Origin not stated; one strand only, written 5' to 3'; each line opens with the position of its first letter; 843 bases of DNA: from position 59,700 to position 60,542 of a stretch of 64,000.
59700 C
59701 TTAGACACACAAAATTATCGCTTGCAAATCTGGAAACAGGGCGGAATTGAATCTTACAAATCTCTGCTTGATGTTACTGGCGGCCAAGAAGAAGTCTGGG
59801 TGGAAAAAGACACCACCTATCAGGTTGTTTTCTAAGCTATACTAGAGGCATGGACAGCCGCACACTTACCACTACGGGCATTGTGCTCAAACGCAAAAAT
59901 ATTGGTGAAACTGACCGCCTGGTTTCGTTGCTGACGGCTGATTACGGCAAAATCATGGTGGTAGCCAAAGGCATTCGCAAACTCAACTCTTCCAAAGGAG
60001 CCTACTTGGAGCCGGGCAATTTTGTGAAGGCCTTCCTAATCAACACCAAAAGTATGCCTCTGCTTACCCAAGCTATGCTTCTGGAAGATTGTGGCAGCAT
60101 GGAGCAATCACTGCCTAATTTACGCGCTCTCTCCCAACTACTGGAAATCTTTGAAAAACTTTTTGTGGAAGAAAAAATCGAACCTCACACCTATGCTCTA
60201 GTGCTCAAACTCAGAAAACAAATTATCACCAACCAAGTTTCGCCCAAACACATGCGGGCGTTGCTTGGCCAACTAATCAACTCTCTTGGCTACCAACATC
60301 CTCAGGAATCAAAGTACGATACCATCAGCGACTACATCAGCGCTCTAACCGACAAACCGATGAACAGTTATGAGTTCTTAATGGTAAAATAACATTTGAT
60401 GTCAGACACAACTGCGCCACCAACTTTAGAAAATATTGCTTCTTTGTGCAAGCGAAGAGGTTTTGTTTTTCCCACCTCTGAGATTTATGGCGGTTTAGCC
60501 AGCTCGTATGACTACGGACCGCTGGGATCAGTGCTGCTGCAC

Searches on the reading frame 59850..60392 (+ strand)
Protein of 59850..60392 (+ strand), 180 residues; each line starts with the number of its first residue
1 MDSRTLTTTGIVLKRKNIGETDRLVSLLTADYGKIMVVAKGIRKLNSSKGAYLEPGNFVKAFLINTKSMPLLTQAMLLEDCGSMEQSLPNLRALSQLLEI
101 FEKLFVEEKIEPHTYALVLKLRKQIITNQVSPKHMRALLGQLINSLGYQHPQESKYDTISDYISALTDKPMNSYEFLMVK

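Call 8: search_protein_families(library=pfam, proteins=[window:59850-60392:+], max_evalue=0.001)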
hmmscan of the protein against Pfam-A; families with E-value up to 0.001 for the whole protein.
window:59850-60392:+ (180 aa): 1 family
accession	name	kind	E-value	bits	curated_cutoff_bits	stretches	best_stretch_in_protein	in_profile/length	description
PF11967.14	RecO_N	-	4e-19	68.9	27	1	5-78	3-77/80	Recombination protein O N terminal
